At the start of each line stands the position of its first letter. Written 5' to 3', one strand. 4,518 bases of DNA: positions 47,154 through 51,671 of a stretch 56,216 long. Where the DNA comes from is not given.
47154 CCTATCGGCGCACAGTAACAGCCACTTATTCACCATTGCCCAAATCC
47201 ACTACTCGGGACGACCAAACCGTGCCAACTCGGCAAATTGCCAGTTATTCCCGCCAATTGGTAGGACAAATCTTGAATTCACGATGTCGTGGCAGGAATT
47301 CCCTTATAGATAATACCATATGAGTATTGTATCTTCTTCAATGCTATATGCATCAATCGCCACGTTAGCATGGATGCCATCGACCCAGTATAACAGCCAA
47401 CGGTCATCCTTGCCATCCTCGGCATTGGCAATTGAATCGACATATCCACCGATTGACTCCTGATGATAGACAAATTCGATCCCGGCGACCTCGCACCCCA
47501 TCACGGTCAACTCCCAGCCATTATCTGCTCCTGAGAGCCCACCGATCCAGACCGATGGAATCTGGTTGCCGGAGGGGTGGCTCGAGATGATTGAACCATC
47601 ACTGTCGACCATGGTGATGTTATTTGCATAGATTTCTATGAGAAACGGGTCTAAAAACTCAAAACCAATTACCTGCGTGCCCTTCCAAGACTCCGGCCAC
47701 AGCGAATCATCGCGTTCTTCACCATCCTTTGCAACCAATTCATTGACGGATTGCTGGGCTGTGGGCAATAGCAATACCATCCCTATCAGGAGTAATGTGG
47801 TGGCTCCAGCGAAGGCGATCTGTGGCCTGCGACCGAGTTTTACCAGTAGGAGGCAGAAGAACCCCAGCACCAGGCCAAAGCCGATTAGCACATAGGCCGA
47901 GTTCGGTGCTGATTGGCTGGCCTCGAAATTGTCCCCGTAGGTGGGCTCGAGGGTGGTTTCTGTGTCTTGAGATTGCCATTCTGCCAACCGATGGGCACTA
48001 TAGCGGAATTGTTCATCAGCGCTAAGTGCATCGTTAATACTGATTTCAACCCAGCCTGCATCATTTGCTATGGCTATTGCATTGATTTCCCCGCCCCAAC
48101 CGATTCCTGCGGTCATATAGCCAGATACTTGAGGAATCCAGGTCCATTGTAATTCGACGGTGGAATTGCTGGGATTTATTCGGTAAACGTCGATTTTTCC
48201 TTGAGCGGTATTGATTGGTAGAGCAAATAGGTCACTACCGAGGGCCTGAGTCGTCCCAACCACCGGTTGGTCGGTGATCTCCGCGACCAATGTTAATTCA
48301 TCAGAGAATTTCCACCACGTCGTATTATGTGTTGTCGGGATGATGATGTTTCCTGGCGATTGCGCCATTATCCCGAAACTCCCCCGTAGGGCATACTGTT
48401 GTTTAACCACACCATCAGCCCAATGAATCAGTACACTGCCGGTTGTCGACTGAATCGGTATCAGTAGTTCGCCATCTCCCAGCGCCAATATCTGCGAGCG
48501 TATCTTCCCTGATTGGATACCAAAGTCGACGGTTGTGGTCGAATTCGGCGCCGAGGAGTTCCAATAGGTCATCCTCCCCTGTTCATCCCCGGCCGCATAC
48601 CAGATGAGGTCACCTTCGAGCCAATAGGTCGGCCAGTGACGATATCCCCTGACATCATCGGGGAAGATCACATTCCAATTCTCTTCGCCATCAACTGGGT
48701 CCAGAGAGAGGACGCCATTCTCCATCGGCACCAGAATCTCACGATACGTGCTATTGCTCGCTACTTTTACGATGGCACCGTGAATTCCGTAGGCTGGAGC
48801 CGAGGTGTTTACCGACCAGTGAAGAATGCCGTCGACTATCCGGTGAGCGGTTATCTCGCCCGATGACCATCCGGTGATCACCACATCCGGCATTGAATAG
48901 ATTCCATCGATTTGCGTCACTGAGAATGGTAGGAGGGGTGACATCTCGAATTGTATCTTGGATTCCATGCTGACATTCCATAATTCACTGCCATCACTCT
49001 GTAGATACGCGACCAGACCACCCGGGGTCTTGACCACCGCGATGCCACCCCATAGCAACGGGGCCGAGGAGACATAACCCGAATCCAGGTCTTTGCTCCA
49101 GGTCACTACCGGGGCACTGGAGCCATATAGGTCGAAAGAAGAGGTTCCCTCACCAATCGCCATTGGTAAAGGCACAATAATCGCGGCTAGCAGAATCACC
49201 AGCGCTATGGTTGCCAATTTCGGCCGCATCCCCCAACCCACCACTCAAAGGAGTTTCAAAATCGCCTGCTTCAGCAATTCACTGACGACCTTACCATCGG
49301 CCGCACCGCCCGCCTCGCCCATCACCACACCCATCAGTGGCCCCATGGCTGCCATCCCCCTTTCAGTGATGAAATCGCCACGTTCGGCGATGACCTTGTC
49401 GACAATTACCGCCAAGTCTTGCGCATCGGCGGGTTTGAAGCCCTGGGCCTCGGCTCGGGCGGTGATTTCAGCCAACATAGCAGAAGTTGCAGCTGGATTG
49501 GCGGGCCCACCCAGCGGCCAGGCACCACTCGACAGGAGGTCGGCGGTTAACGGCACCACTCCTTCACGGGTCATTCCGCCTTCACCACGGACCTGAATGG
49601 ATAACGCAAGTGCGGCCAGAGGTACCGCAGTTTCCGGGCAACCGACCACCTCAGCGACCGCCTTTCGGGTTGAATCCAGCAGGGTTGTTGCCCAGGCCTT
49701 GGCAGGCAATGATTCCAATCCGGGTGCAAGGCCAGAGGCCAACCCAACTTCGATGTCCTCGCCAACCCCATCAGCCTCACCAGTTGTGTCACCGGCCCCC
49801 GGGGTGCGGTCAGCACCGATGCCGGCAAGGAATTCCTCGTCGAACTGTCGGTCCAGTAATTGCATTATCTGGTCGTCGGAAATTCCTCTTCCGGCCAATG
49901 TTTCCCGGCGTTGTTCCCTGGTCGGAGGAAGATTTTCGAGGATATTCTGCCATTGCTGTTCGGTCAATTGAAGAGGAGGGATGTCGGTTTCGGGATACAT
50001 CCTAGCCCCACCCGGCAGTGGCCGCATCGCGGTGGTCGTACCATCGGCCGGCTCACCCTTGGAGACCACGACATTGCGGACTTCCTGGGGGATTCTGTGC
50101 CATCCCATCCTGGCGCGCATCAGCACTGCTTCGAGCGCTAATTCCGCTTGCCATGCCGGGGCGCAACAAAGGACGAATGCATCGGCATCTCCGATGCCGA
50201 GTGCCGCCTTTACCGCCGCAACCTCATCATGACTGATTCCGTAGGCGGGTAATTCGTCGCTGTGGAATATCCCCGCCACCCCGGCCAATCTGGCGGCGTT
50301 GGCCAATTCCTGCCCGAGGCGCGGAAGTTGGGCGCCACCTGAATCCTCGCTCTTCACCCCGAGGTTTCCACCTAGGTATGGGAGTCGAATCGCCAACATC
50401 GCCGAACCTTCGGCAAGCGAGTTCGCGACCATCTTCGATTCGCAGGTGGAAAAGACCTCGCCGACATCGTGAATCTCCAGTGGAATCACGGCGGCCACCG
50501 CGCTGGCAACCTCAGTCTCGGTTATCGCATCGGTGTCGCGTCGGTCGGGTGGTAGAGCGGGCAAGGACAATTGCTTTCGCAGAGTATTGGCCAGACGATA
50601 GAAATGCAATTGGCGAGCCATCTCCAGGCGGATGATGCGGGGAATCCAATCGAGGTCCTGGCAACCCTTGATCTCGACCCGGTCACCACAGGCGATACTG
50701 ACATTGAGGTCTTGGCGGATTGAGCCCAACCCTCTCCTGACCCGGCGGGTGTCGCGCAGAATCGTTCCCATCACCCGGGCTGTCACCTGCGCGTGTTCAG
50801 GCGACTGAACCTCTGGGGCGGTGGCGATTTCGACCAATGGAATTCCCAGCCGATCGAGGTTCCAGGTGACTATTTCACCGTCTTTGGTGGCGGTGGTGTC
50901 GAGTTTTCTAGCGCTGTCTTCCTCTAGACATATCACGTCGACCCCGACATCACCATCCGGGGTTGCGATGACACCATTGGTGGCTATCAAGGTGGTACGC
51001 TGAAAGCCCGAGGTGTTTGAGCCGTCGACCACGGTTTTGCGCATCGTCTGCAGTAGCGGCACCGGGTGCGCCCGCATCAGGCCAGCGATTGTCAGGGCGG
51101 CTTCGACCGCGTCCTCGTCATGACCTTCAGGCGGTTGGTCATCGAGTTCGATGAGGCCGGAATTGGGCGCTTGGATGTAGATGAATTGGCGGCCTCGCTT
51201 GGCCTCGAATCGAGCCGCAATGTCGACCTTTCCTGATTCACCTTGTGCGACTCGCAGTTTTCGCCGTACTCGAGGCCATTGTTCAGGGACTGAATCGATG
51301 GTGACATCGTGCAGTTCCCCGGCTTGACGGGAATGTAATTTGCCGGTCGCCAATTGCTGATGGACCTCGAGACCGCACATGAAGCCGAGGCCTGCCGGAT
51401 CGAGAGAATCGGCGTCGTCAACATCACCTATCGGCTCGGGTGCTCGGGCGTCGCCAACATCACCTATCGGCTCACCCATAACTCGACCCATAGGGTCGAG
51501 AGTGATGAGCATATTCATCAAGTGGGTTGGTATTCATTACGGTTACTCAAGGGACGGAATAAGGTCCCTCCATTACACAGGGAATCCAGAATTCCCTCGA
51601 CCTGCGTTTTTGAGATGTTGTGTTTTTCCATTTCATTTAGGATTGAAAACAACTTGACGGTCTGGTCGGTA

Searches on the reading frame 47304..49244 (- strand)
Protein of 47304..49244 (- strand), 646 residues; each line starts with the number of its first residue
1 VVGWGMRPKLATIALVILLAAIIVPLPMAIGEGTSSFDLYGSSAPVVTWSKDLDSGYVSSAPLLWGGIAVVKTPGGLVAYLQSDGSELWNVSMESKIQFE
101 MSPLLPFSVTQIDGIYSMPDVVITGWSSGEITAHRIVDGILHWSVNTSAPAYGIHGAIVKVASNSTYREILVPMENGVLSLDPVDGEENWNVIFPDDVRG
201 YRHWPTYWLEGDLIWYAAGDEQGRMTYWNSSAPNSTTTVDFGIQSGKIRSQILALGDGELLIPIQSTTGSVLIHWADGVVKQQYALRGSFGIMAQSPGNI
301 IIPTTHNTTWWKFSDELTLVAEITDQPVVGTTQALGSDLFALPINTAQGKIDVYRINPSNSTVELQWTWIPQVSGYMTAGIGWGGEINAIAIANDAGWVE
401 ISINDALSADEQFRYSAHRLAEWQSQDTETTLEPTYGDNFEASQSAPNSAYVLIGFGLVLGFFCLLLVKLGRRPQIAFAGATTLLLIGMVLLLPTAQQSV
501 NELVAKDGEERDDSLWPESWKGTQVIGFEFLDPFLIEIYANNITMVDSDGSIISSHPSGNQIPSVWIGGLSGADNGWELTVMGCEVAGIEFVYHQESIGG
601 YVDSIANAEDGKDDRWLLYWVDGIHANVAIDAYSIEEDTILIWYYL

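Call 30: search_protein_families(library=pfam, proteins=[window:47304-49244:-], max_evalue=0.001)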
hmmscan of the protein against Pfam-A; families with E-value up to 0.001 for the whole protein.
window:47304-49244:- (646 aa): 2 families
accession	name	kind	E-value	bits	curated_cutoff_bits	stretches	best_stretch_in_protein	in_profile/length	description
PF13360.13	PQQ_2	-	2.5e-07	31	27.6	1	47-191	55-194/233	Outer membrane protein assembly factor BamB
PF14478.12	DUF4430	-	1.5e-05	25.7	23.8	1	596-645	24-70/72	Domain of unknown function (DUF4430)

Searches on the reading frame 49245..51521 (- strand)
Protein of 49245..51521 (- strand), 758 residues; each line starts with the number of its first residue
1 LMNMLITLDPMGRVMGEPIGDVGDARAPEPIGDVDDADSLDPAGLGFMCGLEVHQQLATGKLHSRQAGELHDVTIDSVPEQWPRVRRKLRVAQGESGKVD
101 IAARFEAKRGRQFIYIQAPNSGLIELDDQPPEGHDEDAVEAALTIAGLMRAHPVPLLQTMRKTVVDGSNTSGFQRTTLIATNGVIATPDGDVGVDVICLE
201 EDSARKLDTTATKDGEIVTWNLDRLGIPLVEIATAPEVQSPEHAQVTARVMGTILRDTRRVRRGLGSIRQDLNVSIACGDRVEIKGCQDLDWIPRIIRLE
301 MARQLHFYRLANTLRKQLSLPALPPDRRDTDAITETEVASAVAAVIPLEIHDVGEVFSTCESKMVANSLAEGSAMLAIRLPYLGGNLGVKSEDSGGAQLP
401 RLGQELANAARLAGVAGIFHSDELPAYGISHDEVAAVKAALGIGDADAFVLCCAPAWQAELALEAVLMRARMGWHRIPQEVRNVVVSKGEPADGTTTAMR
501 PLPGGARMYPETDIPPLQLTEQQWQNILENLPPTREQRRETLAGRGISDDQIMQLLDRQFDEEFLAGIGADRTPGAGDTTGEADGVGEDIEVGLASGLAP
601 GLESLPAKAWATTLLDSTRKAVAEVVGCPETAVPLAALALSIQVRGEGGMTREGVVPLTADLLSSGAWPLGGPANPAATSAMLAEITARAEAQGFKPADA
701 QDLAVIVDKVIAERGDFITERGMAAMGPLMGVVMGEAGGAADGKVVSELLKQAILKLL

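Call 75: search_protein_families(library=pfam, proteins=[window:49245-51521:-], max_evalue=0.001)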
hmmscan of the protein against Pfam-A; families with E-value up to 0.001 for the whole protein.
window:49245-51521:- (758 aa): 3 families
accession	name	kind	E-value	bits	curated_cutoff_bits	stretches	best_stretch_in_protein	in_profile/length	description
PF02934.20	GatB_N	-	2.5e-41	142.2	23.4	1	48-523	2-275/277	GatB/GatE catalytic domain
PF02637.23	GatB_Yqey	-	7.3e-08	32.8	27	1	690-754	80-148/148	GatB domain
PF09424.15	YqeY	-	1.5e-05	25.6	27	1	700-753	93-142/143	Yqey-like protein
